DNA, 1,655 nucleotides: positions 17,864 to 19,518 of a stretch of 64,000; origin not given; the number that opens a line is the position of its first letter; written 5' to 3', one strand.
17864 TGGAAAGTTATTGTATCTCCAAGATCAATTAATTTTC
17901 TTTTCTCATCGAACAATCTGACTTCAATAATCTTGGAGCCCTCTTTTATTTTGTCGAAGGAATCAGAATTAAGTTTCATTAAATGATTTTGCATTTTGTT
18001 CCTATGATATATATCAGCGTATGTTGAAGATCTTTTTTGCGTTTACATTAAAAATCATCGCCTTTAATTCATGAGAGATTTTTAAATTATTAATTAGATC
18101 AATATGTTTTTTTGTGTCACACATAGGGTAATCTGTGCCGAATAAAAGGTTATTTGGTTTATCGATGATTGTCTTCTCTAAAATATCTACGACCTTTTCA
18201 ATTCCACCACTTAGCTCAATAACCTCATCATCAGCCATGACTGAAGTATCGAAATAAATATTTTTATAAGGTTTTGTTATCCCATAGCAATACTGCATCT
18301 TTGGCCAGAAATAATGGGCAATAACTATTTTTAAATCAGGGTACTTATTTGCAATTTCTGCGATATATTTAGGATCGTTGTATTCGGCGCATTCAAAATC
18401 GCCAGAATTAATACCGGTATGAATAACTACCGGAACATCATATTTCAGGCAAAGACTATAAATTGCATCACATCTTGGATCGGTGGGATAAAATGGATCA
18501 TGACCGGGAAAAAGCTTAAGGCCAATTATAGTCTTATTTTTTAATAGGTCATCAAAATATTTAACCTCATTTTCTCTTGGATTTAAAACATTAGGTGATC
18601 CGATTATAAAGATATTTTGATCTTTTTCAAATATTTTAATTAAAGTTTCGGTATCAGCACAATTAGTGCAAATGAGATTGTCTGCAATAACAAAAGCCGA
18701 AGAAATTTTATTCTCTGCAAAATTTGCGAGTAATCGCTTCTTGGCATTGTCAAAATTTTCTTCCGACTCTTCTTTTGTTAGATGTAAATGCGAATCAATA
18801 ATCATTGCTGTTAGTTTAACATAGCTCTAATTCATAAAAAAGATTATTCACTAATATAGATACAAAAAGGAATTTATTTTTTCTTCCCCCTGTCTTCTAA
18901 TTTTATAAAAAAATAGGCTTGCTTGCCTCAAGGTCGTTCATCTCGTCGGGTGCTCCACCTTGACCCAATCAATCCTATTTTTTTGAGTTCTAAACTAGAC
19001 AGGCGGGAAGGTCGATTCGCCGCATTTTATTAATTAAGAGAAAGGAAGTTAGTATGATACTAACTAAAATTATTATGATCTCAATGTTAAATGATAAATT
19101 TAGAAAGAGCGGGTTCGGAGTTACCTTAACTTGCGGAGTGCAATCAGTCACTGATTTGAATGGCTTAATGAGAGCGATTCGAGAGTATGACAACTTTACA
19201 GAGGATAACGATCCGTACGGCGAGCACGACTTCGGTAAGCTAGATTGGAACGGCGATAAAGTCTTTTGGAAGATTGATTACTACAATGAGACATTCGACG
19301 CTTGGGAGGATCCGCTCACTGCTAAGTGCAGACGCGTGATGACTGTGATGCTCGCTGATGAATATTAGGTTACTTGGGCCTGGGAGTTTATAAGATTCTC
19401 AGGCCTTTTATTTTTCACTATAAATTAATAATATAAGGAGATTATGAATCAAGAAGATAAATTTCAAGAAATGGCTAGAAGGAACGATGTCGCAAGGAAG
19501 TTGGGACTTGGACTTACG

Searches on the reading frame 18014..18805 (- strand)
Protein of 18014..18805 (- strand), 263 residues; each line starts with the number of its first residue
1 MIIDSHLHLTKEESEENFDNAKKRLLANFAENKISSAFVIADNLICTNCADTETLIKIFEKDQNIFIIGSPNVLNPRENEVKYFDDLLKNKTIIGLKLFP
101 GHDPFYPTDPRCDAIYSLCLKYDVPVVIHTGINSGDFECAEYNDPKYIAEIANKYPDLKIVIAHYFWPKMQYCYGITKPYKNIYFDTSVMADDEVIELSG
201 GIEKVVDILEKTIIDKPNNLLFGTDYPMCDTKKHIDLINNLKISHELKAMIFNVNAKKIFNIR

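Call 91: search_protein_families(library=pfam, proteins=[window:18014-18805:-], max_evalue=0.001)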
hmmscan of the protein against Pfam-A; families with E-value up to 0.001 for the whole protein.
window:18014-18805:- (263 aa): 2 families
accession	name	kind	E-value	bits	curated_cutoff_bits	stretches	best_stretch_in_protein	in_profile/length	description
PF04909.20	Amidohydro_2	-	4.1e-23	83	26.4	1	56-261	70-288/289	Amidohydrolase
PF01026.27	TatD_DNase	-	4.4e-06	26.7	27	1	3-188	1-175/253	TatD related DNase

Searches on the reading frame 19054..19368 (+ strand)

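Call 91: search_protein_families(library=pfam, proteins=[window:19054-19368:+], max_evalue=0.001)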
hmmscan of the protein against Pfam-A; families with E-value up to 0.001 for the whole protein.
window:19054-19368:+ (104 aa): 1 family
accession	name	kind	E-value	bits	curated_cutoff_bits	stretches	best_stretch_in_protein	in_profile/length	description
PF12599.13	DUF3768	-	2.1e-25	88.9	25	1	26-103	2-83/83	Protein of unknown function (DUF3768)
